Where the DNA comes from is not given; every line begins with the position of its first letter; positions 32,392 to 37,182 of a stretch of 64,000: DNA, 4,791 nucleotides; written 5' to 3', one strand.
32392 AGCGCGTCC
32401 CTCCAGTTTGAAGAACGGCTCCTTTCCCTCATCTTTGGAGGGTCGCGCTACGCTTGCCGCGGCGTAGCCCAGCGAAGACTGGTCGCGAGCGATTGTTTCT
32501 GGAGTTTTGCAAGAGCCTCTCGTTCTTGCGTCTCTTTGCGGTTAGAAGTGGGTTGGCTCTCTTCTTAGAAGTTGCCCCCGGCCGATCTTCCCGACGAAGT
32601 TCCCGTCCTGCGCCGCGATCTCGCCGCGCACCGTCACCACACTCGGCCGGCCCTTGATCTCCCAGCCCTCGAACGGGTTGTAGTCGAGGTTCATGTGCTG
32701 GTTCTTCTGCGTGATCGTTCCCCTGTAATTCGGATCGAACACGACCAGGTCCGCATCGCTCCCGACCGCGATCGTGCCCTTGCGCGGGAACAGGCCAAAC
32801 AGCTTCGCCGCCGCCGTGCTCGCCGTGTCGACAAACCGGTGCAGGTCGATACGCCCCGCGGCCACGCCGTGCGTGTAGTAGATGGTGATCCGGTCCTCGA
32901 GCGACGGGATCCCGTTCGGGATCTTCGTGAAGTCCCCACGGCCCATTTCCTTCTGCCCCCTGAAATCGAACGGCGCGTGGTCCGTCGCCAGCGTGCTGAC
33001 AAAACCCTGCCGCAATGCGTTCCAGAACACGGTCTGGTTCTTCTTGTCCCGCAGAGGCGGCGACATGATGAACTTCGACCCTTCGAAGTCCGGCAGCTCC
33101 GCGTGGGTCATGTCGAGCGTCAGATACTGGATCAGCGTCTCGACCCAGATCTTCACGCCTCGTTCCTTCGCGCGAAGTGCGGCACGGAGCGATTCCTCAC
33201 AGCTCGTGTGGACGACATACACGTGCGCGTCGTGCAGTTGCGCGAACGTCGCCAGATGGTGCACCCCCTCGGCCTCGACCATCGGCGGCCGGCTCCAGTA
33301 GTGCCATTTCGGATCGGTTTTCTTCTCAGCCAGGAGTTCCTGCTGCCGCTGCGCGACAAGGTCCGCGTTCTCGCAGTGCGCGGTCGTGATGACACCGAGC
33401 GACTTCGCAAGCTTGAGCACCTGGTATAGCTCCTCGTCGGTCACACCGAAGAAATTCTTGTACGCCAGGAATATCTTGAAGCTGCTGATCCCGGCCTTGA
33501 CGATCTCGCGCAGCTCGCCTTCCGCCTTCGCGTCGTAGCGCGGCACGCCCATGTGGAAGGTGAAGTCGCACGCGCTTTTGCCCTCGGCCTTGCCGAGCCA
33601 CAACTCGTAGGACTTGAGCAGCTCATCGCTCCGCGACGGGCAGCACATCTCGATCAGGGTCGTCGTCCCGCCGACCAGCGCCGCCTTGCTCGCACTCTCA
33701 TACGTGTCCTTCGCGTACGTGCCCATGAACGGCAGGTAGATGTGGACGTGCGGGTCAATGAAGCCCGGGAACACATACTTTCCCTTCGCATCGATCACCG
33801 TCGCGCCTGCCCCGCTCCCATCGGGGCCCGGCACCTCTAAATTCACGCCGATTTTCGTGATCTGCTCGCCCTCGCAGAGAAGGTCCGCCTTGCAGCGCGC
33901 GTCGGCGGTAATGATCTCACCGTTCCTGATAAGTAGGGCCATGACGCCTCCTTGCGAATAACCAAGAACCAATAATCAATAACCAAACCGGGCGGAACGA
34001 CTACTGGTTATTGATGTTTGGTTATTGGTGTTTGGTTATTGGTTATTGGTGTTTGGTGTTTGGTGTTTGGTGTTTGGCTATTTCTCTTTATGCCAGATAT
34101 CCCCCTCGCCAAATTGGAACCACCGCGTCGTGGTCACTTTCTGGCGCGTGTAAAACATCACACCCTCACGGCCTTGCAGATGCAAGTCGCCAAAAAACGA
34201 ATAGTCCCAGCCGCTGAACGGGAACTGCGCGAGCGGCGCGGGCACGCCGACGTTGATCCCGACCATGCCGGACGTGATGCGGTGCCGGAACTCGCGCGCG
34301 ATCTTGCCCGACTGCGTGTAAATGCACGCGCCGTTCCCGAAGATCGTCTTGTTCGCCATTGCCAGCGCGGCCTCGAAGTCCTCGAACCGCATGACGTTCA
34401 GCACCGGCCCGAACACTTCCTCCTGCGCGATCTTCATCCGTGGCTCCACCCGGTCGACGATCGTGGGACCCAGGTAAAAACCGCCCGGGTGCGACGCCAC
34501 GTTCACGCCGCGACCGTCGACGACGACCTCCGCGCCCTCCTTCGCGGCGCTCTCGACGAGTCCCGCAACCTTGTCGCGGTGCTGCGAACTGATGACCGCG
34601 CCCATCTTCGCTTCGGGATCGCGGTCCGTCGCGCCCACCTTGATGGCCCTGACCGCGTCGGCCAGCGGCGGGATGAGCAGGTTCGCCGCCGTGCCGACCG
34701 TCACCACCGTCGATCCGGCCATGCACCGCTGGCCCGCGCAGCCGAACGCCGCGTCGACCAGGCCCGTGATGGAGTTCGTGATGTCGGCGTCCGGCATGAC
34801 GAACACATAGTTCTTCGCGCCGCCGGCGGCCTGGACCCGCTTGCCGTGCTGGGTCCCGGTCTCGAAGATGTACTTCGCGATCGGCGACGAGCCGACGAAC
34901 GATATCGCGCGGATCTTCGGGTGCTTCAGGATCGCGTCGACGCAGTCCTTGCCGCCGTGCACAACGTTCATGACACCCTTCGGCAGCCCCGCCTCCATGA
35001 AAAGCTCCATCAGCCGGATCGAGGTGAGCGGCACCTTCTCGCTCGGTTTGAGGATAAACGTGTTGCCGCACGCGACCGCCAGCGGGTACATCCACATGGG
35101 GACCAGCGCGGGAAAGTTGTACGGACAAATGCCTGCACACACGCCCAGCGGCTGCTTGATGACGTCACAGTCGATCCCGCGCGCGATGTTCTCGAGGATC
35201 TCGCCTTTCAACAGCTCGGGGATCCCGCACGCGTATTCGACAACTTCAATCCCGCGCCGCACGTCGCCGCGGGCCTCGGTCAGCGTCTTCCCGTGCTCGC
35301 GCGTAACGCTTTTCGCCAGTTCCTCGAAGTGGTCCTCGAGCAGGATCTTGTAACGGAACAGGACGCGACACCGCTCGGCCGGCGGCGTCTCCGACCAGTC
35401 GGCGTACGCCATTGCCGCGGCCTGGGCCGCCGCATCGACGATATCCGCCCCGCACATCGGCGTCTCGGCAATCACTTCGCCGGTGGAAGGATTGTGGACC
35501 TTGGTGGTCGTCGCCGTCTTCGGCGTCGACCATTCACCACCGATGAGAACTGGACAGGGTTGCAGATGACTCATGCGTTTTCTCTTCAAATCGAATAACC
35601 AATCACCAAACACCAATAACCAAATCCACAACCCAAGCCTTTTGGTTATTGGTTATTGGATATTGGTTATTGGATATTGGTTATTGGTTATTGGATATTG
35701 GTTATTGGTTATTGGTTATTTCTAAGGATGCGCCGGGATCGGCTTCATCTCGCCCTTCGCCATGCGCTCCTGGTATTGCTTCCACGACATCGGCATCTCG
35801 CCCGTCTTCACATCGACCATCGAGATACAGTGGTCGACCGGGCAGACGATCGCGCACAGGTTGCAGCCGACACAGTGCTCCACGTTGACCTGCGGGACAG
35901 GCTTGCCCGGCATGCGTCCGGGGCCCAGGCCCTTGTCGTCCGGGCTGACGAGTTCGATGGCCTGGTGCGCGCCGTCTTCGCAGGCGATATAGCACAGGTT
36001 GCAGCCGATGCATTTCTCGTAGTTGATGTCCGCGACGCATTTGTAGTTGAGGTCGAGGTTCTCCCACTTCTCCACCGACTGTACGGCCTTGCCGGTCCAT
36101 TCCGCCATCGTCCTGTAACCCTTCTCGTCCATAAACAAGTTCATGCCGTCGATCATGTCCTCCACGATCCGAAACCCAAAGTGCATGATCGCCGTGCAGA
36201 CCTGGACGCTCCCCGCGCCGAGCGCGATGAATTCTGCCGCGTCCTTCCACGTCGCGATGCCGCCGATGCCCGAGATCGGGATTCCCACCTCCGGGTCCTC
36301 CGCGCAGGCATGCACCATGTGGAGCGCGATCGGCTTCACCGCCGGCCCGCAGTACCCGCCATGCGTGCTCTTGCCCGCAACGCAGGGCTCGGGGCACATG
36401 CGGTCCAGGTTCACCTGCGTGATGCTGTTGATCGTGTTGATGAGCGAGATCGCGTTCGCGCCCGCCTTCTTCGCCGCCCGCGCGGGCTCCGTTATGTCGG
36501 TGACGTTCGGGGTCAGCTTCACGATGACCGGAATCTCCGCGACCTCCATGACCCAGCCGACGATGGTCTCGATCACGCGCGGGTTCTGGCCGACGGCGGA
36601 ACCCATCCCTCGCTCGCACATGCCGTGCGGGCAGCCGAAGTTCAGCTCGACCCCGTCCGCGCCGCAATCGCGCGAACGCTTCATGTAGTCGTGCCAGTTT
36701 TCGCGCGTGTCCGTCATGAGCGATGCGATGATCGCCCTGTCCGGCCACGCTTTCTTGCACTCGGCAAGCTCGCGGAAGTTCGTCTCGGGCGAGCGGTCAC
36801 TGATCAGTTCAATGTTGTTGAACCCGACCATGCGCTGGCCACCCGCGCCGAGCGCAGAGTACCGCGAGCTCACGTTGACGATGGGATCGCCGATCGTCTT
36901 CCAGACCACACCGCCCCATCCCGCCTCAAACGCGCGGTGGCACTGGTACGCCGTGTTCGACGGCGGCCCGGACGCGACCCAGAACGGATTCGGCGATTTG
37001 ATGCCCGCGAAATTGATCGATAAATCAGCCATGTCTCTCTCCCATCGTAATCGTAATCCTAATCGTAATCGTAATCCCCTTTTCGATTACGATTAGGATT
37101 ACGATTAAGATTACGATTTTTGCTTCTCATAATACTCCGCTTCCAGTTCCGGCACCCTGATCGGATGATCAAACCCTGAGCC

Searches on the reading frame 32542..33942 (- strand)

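Call 29: search_protein_families(library=pfam, proteins=[window:32542-33942:-], max_evalue=0.00001)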
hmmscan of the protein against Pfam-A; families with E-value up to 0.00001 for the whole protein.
window:32542-33942:- (466 aa): 2 families
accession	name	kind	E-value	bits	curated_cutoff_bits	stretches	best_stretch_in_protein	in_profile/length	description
PF01979.26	Amidohydro_1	-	8.3e-29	101.3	25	1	56-442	1-344/345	Amidohydrolase family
PF07969.17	Amidohydro_3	-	3.9e-16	60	29.7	2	49-72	2-25/472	Amidohydrolase family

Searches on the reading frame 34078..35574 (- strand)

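Call 29: search_protein_families(library=pfam, proteins=[window:34078-35574:-], max_evalue=0.00001)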
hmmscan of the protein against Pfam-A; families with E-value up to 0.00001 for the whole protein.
window:34078-35574:- (498 aa): 1 family
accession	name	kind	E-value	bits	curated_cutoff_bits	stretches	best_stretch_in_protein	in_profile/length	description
PF00171.27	Aldedh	-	8.8e-141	470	23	1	17-480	3-460/461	Aldehyde dehydrogenase family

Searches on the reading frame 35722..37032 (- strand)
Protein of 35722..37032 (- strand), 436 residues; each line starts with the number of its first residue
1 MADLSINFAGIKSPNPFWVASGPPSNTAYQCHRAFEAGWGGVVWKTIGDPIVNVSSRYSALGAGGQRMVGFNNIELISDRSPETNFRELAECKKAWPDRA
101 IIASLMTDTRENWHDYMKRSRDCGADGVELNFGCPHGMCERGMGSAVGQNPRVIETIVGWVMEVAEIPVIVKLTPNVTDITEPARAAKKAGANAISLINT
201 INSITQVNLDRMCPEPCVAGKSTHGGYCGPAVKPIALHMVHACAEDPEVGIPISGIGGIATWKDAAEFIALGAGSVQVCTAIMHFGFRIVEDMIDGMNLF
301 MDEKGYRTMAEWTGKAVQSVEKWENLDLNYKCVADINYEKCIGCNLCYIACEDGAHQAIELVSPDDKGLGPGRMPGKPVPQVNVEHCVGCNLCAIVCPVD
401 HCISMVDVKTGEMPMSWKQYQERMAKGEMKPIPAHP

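Call 29: search_protein_families(library=pfam, proteins=[window:35722-37032:-], max_evalue=0.00001)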
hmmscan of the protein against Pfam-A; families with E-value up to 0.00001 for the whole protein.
window:35722-37032:- (436 aa): 7 families
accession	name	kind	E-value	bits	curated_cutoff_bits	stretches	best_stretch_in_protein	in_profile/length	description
PF01180.27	DHO_dh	-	6.3e-36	124.5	27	1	4-300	2-290/291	Dihydroorotate dehydrogenase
PF14697.11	Fer4_21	-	2.2e-16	60.2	35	1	334-405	1-59/59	4Fe-4S dicluster domain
PF00037.32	Fer4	-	3.6e-10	39.7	21.1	0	380-400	1-21/24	4Fe-4S binding domain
PF12838.12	Fer4_7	-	8e-10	39.5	27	1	340-400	1-51/52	4Fe-4S dicluster domain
PF01207.24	Dus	-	4.9e-09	36.2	20.4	1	105-195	60-155/311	Dihydrouridine synthase (Dus)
PF12797.12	Fer4_2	-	1.2e-06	28.5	24.5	0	379-399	2-22/22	4Fe-4S binding domain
PF12837.12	Fer4_6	-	4.8e-06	26.7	25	0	333-355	1-23/24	4Fe-4S binding domain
